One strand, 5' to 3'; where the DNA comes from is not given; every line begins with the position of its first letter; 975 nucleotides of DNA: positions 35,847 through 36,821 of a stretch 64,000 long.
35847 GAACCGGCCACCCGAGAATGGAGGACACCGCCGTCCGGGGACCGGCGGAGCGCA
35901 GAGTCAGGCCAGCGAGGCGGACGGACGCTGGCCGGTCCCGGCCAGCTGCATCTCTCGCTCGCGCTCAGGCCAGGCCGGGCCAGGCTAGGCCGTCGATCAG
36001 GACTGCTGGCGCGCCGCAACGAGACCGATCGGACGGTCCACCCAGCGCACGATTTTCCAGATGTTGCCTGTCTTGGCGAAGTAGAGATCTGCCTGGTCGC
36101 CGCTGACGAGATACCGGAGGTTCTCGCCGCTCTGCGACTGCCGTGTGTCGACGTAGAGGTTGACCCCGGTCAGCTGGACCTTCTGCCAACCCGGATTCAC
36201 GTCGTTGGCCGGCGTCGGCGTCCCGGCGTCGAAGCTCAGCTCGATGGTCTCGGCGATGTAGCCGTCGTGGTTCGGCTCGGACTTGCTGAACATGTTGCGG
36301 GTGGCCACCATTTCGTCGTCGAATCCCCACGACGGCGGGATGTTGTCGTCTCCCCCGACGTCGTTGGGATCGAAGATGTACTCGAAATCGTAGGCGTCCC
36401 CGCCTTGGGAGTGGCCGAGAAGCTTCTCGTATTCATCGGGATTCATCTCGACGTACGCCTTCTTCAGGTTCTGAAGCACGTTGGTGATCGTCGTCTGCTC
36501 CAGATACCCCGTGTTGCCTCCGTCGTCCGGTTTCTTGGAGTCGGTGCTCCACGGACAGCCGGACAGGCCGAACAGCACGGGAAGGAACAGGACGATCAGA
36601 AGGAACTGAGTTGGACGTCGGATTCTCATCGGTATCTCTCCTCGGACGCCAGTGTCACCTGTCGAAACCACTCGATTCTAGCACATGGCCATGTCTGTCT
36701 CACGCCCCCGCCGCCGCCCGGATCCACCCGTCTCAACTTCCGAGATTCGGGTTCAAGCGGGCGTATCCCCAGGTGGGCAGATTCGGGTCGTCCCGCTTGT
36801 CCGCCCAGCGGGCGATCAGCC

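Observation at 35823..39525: Outer-membrane barrel plus two tandem paralogous lipoproteins, divergent from an orphan histidine kinase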

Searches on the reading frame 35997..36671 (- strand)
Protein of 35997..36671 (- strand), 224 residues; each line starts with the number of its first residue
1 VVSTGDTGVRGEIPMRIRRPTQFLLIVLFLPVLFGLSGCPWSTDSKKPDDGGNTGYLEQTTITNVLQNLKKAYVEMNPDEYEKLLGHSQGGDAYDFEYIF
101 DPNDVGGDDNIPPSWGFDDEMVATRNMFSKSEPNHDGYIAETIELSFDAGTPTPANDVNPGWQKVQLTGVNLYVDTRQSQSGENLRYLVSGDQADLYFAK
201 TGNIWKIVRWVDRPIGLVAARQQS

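Call 5: search_protein_families(library=pfam, proteins=[window:35997-36671:-], max_evalue=1)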
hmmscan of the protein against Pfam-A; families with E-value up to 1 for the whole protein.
window:35997-36671:- (224 aa): 0 families

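Call 6: search_protein_families(library=ncbifam, proteins=[window:35997-36671:-], max_evalue=1)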
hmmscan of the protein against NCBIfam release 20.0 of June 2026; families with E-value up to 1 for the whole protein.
window:35997-36671:- (224 aa): 0 families

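Call 11: find_homologous_proteins(query=window:35997-36671:-)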
Query window:35997-36671:- (224 aa): 4 proteins with E <= 0.001 among 181 candidates.
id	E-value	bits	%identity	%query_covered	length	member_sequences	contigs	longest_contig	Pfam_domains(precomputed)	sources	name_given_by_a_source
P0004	1.9e-141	488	100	94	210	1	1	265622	-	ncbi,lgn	ncbi:MAG: hypothetical protein ACE15D_01915 [Candidatus Eisenbacteria bacterium]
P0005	5.0e-48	182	51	80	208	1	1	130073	-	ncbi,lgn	ncbi:MAG: hypothetical protein ACE15D_09810 [Candidatus Eisenbacteria bacterium]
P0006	9.3e-35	138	44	84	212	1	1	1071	-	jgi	jgi:hypothetical protein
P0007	5.1e-33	133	42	87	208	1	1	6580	-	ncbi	-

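Call 14: find_encoding_contigs(protein=P0005, flank=8000, max_places=4)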
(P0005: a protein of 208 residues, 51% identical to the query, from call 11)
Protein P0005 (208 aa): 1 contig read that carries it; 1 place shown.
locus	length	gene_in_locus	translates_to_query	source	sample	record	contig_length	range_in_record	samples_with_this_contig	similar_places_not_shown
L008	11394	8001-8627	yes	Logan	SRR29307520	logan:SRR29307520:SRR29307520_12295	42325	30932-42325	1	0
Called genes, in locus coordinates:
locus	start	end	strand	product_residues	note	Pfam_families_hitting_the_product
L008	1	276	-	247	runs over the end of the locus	-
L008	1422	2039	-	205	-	PF13302:Acetyltransf_3, PF13420:Acetyltransf_4, PF00583:Acetyltransf_1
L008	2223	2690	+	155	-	PF01957:NfeD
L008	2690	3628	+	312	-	PF01145:Band_7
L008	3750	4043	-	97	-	-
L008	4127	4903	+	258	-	-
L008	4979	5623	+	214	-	-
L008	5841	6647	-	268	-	PF00175:NAD_binding_1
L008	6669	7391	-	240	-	PF00117:GATase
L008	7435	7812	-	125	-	PF01253:SUI1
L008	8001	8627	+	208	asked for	-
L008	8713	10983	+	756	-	PF19313:DUF5916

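Call 22: find_homologous_proteins(query=A2, max_evalue=0.01)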
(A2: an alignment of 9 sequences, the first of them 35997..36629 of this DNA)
Query A2 (9 sequences) (210 aa, profile of the alignment): 35 proteins with E <= 0.01 among 3259 candidates.
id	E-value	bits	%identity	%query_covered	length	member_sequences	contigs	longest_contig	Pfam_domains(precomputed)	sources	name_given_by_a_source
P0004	4.1e-79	283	100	100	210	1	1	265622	-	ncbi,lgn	ncbi:MAG: hypothetical protein ACE15D_01915 [Candidatus Eisenbacteria bacterium]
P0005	2.7e-75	271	51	86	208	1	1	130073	-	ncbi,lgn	ncbi:MAG: hypothetical protein ACE15D_09810 [Candidatus Eisenbacteria bacterium]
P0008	3.7e-54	202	22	89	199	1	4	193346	-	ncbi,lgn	-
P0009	1.0e-53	200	23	86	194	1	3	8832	-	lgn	-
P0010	1.0e-50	190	26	95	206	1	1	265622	-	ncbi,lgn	ncbi:MAG: hypothetical protein ACE15D_01920 [Candidatus Eisenbacteria bacterium]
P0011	1.4e-47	180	24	86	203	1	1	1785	-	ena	-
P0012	2.0e-41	160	35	10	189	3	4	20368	-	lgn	-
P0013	1.2e-40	157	36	12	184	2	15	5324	-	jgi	jgi:hypothetical protein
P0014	4.0e-40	156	25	46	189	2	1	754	-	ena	-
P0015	6.1e-40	155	24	62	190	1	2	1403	-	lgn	-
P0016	1.2e-39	154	35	10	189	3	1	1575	-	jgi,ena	-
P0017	1.3e-37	147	24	57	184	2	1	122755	-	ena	-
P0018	3.6e-37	146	23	62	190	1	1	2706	-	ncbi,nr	ncbi:MAG: hypothetical protein GF346_10685 [Candidatus Eisenbacteria bacterium]|nr:hypothetical prot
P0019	4.4e-37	146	30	22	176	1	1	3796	-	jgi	jgi:hypothetical protein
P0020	3.0e-36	143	28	41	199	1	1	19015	-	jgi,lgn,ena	-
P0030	3.8e-28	117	25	56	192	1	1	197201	-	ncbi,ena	-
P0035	3.6e-25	107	24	86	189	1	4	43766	-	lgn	-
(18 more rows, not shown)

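Call 27: find_encoding_contigs(protein=P0030, flank=8000, max_places=2)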
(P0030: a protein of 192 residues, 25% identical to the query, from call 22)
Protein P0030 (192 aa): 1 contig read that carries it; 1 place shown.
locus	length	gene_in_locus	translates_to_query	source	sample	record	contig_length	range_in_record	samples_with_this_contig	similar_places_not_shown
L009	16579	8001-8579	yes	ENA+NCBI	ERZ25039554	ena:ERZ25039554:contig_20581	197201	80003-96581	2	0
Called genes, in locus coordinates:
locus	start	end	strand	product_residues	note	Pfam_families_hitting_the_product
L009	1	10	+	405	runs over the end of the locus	PF01551:Peptidase_M23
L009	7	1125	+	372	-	PF13177:DNA_pol3_delta2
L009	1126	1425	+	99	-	-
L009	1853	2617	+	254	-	PF01026:TatD_DNase, PF04909:Amidohydro_2 (faint)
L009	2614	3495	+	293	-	PF00398:RrnaAD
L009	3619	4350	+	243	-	PF00483:NTP_transferase, PF12804:NTP_transf_3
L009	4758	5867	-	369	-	PF02518:HATPase_c (weak)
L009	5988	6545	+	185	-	-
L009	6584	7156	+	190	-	-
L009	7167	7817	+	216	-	-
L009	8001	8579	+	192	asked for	-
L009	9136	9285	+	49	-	-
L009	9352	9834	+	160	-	-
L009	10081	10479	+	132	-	PF04748:Polysacc_deac_2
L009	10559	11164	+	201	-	PF21760:SecD_1st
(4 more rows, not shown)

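Call 28: find_encoding_contigs(protein=P0017, flank=8000, max_places=2)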
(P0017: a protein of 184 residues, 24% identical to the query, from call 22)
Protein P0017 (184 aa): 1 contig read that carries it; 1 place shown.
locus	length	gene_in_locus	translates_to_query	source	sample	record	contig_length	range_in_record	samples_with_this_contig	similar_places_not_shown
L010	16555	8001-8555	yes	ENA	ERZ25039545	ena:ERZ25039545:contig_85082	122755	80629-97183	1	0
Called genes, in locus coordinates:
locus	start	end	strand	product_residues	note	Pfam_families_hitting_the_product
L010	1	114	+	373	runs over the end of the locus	PF13177:DNA_pol3_delta2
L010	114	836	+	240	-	PF04468:PSP1, PF28472:PSP1_3rd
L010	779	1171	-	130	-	-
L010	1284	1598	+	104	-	PF01026:TatD_DNase, PF04909:Amidohydro_2 (weak)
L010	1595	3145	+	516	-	PF00398:RrnaAD, PF03167:UDG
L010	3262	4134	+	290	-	PF00483:NTP_transferase, PF12804:NTP_transf_3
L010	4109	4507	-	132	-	PF00072:Response_reg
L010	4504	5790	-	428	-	PF00512:HisKA (weak), PF02518:HATPase_c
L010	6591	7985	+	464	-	-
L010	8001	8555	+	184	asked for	-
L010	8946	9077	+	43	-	-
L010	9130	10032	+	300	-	PF04748:Polysacc_deac_2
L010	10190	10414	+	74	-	PF04748:Polysacc_deac_2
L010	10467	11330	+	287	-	PF21760:SecD_1st (weak)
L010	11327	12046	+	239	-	PF22599:SecDF_P1_head, PF02355:SecD_SecF_C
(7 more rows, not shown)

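Call 29: find_encoding_contigs(protein=P0035, flank=8000, max_places=2)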
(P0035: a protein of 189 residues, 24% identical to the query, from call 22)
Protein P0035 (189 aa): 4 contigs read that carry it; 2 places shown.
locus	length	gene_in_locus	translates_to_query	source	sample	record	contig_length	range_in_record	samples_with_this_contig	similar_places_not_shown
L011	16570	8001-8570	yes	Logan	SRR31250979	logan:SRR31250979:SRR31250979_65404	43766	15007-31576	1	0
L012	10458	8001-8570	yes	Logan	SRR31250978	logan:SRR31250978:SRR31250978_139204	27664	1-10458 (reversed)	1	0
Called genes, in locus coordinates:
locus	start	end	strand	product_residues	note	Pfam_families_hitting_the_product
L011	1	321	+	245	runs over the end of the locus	PF00483:NTP_transferase, PF12804:NTP_transf_3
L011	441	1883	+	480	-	PF01554:MatE (faint), PF01943:Polysacc_synt, PF13440:Polysacc_synt_3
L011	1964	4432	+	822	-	PF00082:Peptidase_S8, PF13860:FlgD_ig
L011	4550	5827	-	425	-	-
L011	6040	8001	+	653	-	-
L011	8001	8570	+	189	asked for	-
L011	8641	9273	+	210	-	-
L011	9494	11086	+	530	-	PF21760:SecD_1st, PF22599:SecDF_P1_head, PF02355:SecD_SecF_C, PF03176:MMPL (weak)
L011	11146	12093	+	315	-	PF07549:Sec_GG (weak), PF02355:SecD_SecF_C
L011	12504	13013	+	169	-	PF13709:DUF4159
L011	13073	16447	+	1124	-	-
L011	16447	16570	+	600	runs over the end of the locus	PF14559:TPR_19 (faint), PF00515:TPR_1 (faint), PF07719:TPR_2 (faint), PF13174:TPR_6 (faint), PF13181:TPR_8 (faint), PF13424:TPR_12 (faint), PF13428:TPR_14 (faint), PF13432:TPR_16 (weak)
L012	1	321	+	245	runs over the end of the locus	PF00483:NTP_transferase, PF12804:NTP_transf_3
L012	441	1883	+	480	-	PF01554:MatE (faint), PF01943:Polysacc_synt, PF13440:Polysacc_synt_3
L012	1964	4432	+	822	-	PF00082:Peptidase_S8, PF13860:FlgD_ig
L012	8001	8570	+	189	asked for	-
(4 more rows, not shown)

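Call 31: predict_structure(alignment_id=A3)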
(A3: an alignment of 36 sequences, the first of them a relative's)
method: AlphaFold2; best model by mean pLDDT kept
length: 206 residues; sequences in the alignment: 36
mean_pLDDT: 85.1   pTM: 0.70
mean pLDDT of the five models: 85.1, 84.8, 84.8, 83.9, 83.7
residues with pLDDT >= 90: 139; 70-90: 20; 50-70: 31; < 50: 16
segments of 3 or more residues with pLDDT < 50: 4-7, 16-21
pLDDT, mean of each block of 10 residues (from residue 1): 48 49 60 73 58 70 97 96 97 96 94 96 93 97 98 93 98 98 97 96 84
secondary structure, 60 per line:
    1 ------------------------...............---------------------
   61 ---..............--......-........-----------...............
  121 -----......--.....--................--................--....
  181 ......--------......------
elements in order: H25-39 H64-77 H80-85 E87-94 E106-108 H109-120 E126-131 E134-138 E141-156 E159-174 E177-186 H195-200

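Call 36: fold_search(model_id=the predicted structure, library=pdb)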
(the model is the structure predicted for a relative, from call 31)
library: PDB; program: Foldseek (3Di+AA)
matches with E <= 10: 1203; with E <= 0.001: 470
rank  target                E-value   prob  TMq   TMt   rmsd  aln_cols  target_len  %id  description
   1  3rob_A                1.4e-07  1.00  0.46  0.70   3.0       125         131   15  The crystal structure of a conserved protein from Planctomyces limnophilus DSM 3776 (released 2011-05-11)
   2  3rob_B                4.2e-07  1.00  0.46  0.71   3.0       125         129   15  The crystal structure of a conserved protein from Planctomyces limnophilus DSM 3776 (released 2011-05-11)
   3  3rob_D                5.6e-07  1.00  0.47  0.72   3.0       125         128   15  The crystal structure of a conserved protein from Planctomyces limnophilus DSM 3776 (released 2011-05-11)
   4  8uqf_B                8.0e-07  1.00  0.48  0.76   2.6       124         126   16  Crystal structure of designed cortisol-binding protein hcy129_mpnn5 (released 2024-11-20)
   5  8t6n_E                1.2e-06  1.00  0.45  0.57   4.8       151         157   13  Crystal structure of T33-27.1: Deep-learning sequence design of co-assembling tetrahedron protein nanoparticles (released 2024-04-24)
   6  2chc_A                1.4e-06  1.00  0.51  0.61   2.5       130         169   12  Structure of Rv3472(D26N), a function unknown protein from Mycobacterium tuberculosis (released 2007-05-01)
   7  6uad                  1.7e-06  1.00  0.43  0.66   4.4       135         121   15  Ketosteroid isomerase (C. testosteroni) with truncated & designed loop for precise positioning of a catalytic E38 (released 2020-09-16)
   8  2chc_B                2.1e-06  1.00  0.48  0.59   3.6       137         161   12  Structure of Rv3472(D26N), a function unknown protein from Mycobacterium tuberculosis (released 2007-05-01)
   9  3ejv                  4.0e-06  1.00  0.45  0.57   5.3       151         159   11  Crystal structure of a cystatin-like protein (saro_2766) from novosphingobium aromaticivorans dsm at 1.40 A resolution (released 2008-09-30)
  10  6uae_C                4.0e-06  1.00  0.43  0.65   4.3       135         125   15  Ketosteroid isomerase (C. testosteroni) with truncated & designed loop for precise positioning of a catalytic E38 (released 2020-09-16)
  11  4ovm_A                4.5e-06  1.00  0.45  0.68   3.4       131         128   14  Crystal structure of SgcJ protein from Streptomyces carzinostaticus (released 2013-12-25)
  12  3b8l_B                4.8e-06  1.00  0.51  0.71   2.7       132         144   12  CRYSTAL STRUCTURE OF A PUTATIVE AROMATIC RING HYDROXYLASE (SARO_3538) FROM NOVOSPHINGOBIUM AROMATICIVORANS DSM AT 1.75 (released 2007-11-27)
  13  5l33                  5.8e-06  1.00  0.35  0.58   5.0       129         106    8  Crystal structure of a de novo designed protein with curved beta-sheet (released 2017-01-25)
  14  3hx8_A                6.1e-06  1.00  0.46  0.70   4.2       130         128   15  Crystal structure of putative ketosteroid isomerase (NP_103587.1) from Mesorhizobium loti at 1.45 A resolution (released 2009-07-07)
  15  5ien_A                6.5e-06  1.00  0.50  0.76   3.5       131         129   14  Structure of CDL2.2, a computationally designed Vitamin-D3 binder (released 2017-03-01)
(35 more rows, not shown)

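Call 46: find_related_loci(query=A7, collection=genome_contigs, flank=7000)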
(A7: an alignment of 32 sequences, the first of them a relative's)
Query A7 (206 aa) in genome_contigs; peptide patterns used: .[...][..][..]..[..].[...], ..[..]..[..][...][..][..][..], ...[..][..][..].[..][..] (x = any residue, [..] = any of these).
112 stretches matched a pattern; 4 encode a relative of the query (tblastn E <= 1e-3); 4 distinct loci.
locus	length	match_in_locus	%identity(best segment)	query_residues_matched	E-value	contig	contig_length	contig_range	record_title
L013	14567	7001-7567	56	21-206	3e-64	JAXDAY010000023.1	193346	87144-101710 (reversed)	MAG: Candidatus Eisenbacteria bacterium isolate POMEDNA-B04 Raw1_k127_1250020, whole genome shotgun sequence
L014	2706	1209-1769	54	19-204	1e-61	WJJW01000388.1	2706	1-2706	MAG: Candidatus Eisenbacteria bacterium isolate Bin_251 k141_3690640, whole genome shotgun sequence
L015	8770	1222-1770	53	27-205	4e-57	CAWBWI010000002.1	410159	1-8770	MAG: Candidatus Eisenbacteria bacterium isolate MFD09730.bin.2.41 genome assembly, contig: contig_16304, whole genome sh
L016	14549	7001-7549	42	19-204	1e-46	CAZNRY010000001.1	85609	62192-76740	MAG TPA_asm: uncultured bacterium isolate SRP302447_co3_234 genome assembly, contig: NODE_752_length_85609_cov_6.349499,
